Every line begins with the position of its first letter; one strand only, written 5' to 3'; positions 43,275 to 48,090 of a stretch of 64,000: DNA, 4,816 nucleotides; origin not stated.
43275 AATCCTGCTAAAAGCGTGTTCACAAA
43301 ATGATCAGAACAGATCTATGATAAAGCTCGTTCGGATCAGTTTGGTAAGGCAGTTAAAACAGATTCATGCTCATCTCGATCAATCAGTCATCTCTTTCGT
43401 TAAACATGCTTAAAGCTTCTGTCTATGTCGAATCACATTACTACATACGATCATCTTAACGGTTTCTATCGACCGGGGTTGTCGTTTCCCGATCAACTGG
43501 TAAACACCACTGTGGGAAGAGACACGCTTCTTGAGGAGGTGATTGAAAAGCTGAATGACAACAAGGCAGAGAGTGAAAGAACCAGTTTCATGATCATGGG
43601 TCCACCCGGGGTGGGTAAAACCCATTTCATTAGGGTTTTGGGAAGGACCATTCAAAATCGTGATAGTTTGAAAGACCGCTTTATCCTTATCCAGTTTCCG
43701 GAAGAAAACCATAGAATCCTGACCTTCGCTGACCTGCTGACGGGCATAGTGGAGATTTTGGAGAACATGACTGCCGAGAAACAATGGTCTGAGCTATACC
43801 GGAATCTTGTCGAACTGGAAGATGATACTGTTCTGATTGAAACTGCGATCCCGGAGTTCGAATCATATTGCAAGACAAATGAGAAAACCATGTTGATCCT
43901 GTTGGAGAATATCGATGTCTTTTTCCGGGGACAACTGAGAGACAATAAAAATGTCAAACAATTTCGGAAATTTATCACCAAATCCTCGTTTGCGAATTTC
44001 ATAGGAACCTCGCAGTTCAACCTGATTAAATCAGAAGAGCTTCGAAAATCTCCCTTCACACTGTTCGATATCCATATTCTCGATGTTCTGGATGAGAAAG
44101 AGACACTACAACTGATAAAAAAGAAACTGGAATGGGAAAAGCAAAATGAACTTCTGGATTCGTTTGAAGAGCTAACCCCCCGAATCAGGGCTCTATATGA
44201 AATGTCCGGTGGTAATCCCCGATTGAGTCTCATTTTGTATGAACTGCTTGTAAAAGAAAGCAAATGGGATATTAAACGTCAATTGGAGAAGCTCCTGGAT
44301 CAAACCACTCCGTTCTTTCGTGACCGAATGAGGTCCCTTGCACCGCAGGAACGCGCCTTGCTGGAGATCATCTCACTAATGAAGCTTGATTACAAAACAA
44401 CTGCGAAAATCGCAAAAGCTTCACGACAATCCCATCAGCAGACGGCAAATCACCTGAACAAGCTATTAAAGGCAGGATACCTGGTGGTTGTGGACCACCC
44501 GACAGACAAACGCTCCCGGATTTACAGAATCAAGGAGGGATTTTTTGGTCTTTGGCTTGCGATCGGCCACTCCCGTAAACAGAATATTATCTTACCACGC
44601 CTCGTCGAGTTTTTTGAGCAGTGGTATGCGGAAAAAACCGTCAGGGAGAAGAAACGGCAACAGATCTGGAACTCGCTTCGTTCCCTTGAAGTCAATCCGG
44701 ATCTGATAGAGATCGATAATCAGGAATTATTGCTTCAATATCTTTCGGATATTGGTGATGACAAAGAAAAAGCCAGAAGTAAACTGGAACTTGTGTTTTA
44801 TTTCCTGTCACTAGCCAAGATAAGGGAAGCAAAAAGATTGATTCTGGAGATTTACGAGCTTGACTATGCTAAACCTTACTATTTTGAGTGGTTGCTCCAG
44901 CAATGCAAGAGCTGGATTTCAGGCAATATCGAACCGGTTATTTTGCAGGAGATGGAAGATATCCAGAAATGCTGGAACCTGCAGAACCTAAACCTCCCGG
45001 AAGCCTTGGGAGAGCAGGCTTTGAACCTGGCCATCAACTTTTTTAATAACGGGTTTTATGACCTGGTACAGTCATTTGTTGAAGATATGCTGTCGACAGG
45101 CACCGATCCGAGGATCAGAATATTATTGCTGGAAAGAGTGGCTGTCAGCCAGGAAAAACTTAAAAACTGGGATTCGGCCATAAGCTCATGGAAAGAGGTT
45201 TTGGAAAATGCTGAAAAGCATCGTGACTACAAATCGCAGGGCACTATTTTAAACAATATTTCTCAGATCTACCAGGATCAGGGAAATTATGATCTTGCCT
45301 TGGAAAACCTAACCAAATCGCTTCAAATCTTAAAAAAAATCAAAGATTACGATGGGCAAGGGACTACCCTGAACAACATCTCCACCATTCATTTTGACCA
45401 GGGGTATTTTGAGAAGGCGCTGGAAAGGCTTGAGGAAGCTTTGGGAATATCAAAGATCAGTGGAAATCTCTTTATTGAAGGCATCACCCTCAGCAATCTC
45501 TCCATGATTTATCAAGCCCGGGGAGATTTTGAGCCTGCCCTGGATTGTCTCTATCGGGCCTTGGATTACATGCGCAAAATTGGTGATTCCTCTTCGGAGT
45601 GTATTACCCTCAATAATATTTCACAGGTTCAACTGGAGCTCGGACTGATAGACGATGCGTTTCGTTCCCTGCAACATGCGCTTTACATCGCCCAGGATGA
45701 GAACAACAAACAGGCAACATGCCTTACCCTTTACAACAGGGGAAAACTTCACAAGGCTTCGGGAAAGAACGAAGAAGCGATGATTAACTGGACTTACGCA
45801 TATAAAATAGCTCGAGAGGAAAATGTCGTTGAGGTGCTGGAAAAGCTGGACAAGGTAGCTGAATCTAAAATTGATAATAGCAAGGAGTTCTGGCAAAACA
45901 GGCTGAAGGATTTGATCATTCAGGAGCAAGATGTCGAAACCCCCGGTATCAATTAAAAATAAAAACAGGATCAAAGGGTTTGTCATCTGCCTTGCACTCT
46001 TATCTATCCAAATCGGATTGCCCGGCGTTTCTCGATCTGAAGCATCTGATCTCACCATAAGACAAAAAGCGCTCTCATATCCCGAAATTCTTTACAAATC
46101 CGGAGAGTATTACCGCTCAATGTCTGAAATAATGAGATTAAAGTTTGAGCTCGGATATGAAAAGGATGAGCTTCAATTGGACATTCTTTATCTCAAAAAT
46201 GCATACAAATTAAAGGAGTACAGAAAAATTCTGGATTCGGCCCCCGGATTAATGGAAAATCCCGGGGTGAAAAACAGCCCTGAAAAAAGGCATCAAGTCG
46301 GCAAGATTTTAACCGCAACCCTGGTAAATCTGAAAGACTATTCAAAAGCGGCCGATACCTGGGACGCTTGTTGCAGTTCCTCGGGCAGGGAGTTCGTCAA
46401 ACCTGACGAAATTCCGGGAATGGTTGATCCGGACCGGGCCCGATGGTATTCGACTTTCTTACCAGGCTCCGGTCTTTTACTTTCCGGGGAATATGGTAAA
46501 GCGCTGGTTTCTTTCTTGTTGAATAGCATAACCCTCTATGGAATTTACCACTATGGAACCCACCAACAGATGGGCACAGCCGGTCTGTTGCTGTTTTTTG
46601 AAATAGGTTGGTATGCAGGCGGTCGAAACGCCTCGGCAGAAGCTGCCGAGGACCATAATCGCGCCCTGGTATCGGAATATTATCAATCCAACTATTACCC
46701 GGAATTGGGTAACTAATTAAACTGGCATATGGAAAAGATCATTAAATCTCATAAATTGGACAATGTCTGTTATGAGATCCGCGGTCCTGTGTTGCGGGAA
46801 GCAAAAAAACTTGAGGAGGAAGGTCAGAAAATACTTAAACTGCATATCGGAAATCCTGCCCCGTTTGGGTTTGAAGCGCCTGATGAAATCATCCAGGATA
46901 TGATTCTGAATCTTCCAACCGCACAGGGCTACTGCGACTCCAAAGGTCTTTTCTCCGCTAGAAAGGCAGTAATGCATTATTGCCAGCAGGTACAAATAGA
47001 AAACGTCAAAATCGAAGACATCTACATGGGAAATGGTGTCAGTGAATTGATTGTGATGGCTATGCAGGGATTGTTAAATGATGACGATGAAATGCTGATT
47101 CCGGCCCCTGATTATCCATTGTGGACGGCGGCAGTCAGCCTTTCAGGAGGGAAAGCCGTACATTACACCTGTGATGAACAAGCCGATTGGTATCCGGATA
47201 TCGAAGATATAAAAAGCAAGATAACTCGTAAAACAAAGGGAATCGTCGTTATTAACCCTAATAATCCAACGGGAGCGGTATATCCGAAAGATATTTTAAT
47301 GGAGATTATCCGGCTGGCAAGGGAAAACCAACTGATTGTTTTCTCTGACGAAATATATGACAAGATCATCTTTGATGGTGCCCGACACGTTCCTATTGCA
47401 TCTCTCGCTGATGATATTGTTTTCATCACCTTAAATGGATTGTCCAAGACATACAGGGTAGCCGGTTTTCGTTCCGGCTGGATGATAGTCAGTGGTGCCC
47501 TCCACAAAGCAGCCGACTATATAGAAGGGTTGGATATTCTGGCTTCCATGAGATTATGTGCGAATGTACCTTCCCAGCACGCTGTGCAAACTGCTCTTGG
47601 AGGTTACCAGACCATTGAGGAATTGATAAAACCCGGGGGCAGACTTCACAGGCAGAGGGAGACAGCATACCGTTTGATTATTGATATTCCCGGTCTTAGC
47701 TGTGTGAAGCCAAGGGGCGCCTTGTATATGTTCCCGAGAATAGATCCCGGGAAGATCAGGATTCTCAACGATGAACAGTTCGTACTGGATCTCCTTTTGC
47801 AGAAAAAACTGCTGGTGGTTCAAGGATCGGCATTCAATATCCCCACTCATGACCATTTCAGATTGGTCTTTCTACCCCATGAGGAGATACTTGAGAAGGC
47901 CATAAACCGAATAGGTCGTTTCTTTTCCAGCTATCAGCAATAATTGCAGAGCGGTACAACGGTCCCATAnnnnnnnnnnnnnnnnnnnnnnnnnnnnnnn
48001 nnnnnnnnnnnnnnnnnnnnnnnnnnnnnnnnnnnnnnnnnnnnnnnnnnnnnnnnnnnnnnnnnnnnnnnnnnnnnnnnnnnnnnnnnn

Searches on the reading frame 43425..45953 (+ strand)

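Call 18: search_protein_families(library=pfam, proteins=[window:43425-45953:+], max_evalue=0.00001)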
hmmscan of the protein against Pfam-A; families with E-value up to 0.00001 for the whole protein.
window:43425-45953:+ (843 aa): 11 families
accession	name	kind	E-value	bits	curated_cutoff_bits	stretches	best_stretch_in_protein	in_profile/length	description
PF13424.12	TPR_12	-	1.6e-30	105.6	30.1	2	606-676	3-75/77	Tetratricopeptide repeat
PF13374.12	TPR_10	-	8e-19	67.5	27.5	0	607-638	3-34/42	Tetratricopeptide repeat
PF07719.23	TPR_2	-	8.8e-19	66.5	27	0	608-636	3-31/34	Tetratricopeptide repeat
PF13181.12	TPR_8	-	2.2e-13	49.6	25.7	0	608-635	3-30/34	Tetratricopeptide repeat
PF00515.34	TPR_1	-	5.4e-12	45.4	27.8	0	610-635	5-30/34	Tetratricopeptide repeat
PF12862.13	ANAPC5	-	2.2e-11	44.1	23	0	698-768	10-78/91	Anaphase-promoting complex subunit 5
PF17874.7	TPR_MalT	-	1.4e-08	34.9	45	1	654-798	9-154/336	MalT-like TPR region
PF13401.12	AAA_22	-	1.9e-07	31.9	27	1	50-130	3-77/130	AAA domain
PF13191.12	AAA_16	-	5.7e-07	30.6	32.6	1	30-164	3-142/167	AAA ATPase domain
PF13176.12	TPR_7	-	2.9e-06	27.4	27.9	0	688-713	1-26/36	Tetratricopeptide repeat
PF12802.13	MarR_2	-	4.3e-06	27.2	27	0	307-364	5-61/61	MarR family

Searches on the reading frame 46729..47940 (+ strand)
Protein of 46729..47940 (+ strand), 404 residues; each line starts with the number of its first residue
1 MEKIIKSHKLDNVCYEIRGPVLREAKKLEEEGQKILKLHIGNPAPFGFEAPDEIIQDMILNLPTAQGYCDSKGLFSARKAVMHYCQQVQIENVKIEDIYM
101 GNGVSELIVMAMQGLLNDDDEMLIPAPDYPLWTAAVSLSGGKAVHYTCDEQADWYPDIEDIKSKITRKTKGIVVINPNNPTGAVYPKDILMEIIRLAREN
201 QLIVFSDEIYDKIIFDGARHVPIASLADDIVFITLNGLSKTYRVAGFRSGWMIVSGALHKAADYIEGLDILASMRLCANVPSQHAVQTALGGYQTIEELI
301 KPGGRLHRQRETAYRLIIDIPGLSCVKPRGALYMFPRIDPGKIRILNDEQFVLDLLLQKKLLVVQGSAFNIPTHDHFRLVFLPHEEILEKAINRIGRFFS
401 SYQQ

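Call 18: search_protein_families(library=pfam, proteins=[window:46729-47940:+], max_evalue=0.00001)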
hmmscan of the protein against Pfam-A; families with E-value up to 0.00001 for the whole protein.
window:46729-47940:+ (404 aa): 1 family
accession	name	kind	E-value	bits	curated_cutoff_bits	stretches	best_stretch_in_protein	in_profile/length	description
PF00155.27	Aminotran_1_2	-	5.8e-53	180.8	19.7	1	34-395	2-361/361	Aminotransferase class I and II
